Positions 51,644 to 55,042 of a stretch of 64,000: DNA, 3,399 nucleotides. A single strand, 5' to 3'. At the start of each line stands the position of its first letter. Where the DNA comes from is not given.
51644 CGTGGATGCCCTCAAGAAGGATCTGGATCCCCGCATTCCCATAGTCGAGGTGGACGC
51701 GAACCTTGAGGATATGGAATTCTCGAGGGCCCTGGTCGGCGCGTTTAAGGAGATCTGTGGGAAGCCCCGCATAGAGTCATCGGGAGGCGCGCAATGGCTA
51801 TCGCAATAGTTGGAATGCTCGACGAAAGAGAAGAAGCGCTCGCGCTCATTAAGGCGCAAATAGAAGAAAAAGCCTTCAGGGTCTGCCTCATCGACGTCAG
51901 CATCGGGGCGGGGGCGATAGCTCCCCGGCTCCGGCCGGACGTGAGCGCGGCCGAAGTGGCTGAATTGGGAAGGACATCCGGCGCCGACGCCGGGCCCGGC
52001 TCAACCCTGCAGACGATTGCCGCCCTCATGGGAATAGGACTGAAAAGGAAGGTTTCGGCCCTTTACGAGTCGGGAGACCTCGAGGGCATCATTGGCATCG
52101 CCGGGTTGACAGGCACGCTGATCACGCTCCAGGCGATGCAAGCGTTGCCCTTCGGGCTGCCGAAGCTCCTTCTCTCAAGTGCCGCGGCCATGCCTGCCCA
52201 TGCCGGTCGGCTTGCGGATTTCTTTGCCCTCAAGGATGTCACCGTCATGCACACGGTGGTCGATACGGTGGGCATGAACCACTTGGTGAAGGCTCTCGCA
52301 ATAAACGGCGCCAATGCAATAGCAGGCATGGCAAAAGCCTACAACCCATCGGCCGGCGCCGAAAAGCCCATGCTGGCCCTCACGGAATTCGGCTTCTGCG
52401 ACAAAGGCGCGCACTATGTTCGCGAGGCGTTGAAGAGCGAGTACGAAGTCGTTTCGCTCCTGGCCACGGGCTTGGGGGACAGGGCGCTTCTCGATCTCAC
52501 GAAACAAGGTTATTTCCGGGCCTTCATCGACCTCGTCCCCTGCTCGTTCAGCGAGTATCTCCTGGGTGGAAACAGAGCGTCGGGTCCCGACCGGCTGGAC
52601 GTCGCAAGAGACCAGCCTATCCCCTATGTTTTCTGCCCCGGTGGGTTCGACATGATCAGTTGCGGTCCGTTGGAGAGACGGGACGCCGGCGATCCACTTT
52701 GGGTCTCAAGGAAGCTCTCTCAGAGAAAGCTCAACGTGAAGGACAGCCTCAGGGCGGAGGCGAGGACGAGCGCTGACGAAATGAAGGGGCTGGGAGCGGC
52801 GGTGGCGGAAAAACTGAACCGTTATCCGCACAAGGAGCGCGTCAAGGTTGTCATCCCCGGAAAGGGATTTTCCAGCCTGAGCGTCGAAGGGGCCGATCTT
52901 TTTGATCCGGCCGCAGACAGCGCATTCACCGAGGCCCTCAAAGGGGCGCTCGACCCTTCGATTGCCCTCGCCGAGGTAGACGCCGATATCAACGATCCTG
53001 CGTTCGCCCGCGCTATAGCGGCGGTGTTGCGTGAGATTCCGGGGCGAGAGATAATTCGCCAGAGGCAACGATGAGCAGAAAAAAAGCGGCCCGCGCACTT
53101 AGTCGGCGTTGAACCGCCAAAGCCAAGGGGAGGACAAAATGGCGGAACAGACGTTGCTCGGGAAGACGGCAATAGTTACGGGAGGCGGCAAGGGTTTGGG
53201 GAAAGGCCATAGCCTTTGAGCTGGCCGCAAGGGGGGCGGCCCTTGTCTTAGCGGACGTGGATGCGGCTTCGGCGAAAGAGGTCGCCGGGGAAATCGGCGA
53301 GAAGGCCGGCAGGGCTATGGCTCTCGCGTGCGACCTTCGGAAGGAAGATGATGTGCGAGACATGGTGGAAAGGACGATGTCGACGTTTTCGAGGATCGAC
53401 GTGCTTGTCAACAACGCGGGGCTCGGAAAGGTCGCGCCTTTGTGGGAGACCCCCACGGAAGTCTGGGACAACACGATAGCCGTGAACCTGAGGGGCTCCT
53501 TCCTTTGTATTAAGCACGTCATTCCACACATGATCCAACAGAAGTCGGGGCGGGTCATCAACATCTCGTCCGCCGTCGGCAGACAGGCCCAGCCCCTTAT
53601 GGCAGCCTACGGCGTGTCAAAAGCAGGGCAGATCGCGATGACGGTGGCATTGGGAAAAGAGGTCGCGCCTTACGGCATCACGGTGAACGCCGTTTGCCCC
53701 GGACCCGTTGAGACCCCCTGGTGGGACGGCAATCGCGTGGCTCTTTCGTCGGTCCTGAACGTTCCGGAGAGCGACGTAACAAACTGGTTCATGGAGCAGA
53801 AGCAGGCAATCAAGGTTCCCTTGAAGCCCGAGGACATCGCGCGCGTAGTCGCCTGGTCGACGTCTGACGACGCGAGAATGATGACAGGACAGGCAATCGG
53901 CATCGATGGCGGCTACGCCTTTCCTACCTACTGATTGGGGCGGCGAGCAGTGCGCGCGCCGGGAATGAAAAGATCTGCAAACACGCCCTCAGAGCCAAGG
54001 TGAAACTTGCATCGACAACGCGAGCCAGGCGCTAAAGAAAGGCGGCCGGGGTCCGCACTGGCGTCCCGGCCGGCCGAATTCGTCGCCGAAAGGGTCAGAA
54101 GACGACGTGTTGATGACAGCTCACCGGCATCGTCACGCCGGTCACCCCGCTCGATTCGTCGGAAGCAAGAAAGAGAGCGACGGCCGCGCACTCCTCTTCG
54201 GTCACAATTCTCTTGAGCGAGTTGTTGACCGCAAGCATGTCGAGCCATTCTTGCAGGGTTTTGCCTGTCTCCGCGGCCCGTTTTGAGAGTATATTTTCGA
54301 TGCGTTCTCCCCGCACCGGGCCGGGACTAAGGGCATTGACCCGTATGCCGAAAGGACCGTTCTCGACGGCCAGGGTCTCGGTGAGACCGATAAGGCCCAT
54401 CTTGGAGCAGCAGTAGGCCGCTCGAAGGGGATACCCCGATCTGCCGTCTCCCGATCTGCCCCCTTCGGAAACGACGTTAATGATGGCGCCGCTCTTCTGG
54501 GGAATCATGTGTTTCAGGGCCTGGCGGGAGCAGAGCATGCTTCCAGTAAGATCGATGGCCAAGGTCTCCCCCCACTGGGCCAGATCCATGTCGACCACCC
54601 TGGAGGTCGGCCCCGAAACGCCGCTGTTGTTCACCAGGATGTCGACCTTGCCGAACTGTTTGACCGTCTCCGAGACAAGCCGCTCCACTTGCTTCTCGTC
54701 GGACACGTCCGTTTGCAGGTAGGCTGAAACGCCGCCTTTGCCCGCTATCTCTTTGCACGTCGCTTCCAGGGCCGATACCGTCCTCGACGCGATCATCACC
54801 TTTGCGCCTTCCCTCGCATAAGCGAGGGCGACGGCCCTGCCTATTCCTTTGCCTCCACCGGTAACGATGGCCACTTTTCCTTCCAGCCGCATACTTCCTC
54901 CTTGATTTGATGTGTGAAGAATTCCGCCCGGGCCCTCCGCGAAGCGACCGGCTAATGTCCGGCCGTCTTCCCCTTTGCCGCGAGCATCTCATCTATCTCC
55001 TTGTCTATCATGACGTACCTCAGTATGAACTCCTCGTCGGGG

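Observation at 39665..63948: Unrecognised combination: split PEP-synthase-like kinase, biotin-less carboxyltransferase, UbiX without UbiD, twin UPF0261 proteins and an OYE reductase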

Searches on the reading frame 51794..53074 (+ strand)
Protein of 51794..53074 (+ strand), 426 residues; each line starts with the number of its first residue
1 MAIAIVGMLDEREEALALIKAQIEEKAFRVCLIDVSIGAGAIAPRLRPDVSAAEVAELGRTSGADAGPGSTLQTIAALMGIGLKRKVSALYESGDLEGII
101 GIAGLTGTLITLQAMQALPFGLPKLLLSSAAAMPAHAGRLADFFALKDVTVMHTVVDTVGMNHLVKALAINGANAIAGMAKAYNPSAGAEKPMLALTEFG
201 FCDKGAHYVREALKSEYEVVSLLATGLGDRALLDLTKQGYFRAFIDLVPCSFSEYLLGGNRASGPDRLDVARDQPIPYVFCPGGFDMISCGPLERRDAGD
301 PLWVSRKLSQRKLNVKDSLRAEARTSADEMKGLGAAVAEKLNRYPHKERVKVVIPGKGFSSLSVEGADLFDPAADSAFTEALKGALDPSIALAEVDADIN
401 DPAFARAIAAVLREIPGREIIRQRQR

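Call 4: search_protein_families(library=pfam, proteins=[window:51794-53074:+])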
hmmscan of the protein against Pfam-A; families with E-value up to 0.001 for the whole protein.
window:51794-53074:+ (426 aa): 2 families
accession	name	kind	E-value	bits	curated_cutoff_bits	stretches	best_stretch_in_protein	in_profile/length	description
PF23189.1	UPF0261_C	-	9.8e-51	172.5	27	1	191-414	1-216/218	Uncharacterised protein family (UPF0261) C-terminal domain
PF06792.17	UPF0261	-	9.7e-35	120.6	27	1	2-184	2-175/176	Uncharacterised protein family (UPF0261) N-terminal domain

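Call 7: search_protein_families(library=ncbifam, proteins=[window:51794-53074:+], max_evalue=0.001)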
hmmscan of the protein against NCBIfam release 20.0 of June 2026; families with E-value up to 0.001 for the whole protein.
window:51794-53074:+ (426 aa): 4 families
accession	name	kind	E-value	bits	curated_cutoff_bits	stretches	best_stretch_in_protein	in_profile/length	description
NF002674.0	PRK02399.1-2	subfamily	3.4e-83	279.7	335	1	2-416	4-401/410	hypothetical protein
NF002676.0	PRK02399.1-4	equivalog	2.6e-72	244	556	1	3-412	7-400/415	hypothetical protein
NF002673.0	PRK02399.1-1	equivalog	2e-66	224.7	520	1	3-415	5-398/404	hypothetical protein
NF002675.0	PRK02399.1-3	equivalog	1.7e-57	195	648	1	3-415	4-395/398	hypothetical protein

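Call 48: search_solved_structures(query=window:51794-53074:+, max_evalue=0.001, show_alignments=3)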
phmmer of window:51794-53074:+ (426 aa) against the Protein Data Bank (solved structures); distinct sequences matched with E-value up to 0.001: 4.
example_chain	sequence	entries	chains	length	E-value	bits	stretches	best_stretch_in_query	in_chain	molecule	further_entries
9mpy_A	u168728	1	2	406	8.6e-40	140.4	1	18-415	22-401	UPF0261 domain-containing protein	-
3wry_A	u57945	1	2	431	8.5e-39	137.1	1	75-415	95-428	Tm-1 protein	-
3wrw_A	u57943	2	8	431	1e-38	136.8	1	76-415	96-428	Tm-1 protein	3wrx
3wrv_A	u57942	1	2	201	7.3e-10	41.8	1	75-180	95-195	Tm-1 protein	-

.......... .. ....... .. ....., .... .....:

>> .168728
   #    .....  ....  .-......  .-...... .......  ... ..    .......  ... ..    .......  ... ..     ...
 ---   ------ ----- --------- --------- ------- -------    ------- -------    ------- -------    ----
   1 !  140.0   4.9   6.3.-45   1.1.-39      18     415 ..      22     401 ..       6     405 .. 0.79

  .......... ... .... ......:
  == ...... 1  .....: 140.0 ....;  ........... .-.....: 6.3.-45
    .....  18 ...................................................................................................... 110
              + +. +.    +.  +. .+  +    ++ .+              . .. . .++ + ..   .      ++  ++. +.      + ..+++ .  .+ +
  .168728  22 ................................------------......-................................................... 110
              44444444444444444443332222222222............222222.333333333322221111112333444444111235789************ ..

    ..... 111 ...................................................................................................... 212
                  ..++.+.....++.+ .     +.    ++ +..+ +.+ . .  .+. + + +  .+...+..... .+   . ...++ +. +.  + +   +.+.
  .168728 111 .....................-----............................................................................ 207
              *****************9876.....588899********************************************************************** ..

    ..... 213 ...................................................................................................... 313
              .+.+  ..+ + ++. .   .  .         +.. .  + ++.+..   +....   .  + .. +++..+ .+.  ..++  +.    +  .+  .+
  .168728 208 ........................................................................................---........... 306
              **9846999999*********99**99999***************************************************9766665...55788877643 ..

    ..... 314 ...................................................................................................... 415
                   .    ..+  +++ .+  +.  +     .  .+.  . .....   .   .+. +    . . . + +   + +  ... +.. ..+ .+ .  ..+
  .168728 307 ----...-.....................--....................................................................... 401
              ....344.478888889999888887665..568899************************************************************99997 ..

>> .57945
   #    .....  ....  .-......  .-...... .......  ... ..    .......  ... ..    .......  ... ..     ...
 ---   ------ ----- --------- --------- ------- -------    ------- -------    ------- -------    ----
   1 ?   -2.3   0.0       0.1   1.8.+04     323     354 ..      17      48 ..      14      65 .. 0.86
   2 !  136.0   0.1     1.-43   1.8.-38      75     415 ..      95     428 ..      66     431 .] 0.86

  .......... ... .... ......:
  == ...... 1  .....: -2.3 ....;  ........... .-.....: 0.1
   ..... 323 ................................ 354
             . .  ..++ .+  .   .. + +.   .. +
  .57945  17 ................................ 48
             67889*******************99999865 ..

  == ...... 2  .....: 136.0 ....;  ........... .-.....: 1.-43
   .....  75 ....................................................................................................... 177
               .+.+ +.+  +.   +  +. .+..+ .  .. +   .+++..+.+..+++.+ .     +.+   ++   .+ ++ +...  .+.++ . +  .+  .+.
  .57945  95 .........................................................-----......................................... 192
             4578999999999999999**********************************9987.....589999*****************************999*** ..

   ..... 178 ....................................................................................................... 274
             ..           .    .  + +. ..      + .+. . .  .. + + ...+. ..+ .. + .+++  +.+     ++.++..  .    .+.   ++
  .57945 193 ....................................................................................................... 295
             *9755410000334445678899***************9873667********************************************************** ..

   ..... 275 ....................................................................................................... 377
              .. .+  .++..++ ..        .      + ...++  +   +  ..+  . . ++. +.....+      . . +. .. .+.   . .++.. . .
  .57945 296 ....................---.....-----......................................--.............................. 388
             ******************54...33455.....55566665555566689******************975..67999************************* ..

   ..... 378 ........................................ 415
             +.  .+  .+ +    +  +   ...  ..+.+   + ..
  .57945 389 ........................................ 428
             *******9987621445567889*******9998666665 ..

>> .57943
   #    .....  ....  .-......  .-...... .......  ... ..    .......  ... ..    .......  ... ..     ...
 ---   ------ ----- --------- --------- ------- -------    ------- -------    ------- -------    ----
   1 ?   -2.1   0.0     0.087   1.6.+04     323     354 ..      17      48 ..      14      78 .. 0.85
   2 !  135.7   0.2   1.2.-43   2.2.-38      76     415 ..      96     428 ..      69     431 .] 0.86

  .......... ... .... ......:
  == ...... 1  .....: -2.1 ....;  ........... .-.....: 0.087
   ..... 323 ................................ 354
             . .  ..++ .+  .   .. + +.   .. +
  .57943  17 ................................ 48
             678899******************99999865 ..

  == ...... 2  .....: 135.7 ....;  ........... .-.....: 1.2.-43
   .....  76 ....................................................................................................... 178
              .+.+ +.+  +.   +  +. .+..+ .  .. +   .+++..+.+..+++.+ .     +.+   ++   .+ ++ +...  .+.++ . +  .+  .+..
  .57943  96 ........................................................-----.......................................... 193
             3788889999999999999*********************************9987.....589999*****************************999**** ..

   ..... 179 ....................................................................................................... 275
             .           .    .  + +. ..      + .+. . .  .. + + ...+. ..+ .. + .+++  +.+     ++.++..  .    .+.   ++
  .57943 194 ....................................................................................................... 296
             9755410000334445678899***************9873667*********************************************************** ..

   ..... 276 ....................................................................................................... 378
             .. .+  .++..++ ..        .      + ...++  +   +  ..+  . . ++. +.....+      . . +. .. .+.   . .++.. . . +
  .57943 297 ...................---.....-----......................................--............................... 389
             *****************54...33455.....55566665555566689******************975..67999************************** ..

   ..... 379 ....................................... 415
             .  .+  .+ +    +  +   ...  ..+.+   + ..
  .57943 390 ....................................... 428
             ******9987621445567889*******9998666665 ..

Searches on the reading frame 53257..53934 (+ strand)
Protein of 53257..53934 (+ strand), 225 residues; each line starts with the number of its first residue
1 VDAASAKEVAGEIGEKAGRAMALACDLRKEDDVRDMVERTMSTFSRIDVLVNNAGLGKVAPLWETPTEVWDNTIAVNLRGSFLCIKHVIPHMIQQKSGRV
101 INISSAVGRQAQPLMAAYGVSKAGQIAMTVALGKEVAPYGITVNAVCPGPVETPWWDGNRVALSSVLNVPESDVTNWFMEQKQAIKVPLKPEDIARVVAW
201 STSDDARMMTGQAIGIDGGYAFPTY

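Call 4: search_protein_families(library=pfam, proteins=[window:53257-53934:+])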
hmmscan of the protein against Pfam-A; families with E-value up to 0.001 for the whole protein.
window:53257-53934:+ (225 aa): 4 families
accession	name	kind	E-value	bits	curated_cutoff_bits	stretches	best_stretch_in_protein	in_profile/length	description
PF13561.12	adh_short_C2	-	5.6e-50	170.6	27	1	7-220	33-235/236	Enoyl-(Acyl carrier protein) reductase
PF00106.31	adh_short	-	2.3e-47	161.4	26.6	1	4-156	35-187/195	short chain dehydrogenase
PF23441.1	SDR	-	0.00015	21.6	27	1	20-158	63-201/258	SDR-like rossmann domain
PF08659.16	KR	-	0.00027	21.3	22.6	1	8-120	43-151/180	KR domain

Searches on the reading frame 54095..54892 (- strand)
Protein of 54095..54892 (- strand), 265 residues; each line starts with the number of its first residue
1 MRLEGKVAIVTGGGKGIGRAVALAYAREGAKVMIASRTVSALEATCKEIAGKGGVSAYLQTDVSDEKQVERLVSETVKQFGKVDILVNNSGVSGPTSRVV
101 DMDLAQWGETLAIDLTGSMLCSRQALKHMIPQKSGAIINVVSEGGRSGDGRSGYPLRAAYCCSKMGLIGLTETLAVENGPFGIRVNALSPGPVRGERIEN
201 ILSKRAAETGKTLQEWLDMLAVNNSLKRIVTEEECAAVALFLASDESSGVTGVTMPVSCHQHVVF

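Call 4: search_protein_families(library=pfam, proteins=[window:54095-54892:-])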
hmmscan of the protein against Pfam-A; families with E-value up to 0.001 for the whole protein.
window:54095-54892:- (265 aa): 4 families
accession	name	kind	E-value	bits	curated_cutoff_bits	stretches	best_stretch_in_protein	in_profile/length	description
PF13561.12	adh_short_C2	-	3.9e-56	190.7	27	1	15-257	6-231/236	Enoyl-(Acyl carrier protein) reductase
PF00106.31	adh_short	-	1.9e-52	178.1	26.6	1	6-200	1-189/195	short chain dehydrogenase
PF08659.16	KR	-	1.4e-09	38.6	22.6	1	9-119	4-117/180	KR domain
PF23441.1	SDR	-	0.0002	21.3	27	1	29-206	32-207/258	SDR-like rossmann domain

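Call 79: search_protein_families(library=ncbifam, proteins=[window:54095-54892:-], max_evalue=1e-10)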
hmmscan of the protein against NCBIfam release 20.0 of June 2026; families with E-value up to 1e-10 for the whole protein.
window:54095-54892:- (265 aa): 217 families (the best 25 are shown)
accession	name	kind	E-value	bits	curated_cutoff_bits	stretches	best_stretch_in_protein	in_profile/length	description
NF009466.0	PRK12826.1-2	subfamily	1.3e-62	211.5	222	1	6-259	4-242/248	3-oxoacyl-ACP reductase FabG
NF005681.0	PRK07478.1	subfamily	6.7e-61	205.9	267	1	1-257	2-245/254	SDR family oxidoreductase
NF009093.0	PRK12429.1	subfamily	1e-59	201.9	258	1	1-258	1-253/259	3-hydroxybutyrate dehydrogenase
NF005909.0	PRK07890.1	subfamily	1.9e-59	201.1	258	1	1-260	3-256/260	short chain dehydrogenase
NF005559.1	PRK07231.1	subfamily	3.5e-59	200.3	215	1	2-257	1-243/249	glucose 1-dehydrogenase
NF004791.0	PRK06138.1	equivalog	1.4e-58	198.2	312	1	1-257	1-245/252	SDR family oxidoreductase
NF004198.0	PRK05653.1-3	equivalog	2.8e-57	194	296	1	3-259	5-244/248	3-oxoacyl-ACP reductase FabG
NF004818.0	PRK06172.1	equivalog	2.2e-56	191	336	1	1-257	3-246/253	SDR family oxidoreductase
NF006070.0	PRK08213.1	subfamily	1.6e-53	181.9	279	1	2-259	9-254/259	gluconate 5-dehydrogenase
NF052558.1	MBtsdlDhBudC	equivalog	8e-53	179.5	270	1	4-257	2-237/250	meso-2,3-butanediol dehydrogenase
TIGR01963.1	PHB_DH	subfamily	2e-51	174.7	307.05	1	6-257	2-248/255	3-hydroxybutyrate dehydrogenase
TIGR03971.1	SDR_subfam_1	subfamily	2.6e-51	174.5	300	1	3-258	1-265/271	mycofactocin-coupled SDR family oxidoreductase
TIGR01830.1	3oxo_ACP_reduc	equivalog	4.1e-50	170.7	297.75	1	8-257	1-234/239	3-oxoacyl-[acyl-carrier-protein] reductase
NF005469.0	PRK07063.1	equivalog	1.3e-49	169.1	306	1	2-250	4-243/260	SDR family oxidoreductase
NF005067.0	PRK06484.1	equivalog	1.4e-49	169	713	1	4-258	8-248/524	short chain dehydrogenase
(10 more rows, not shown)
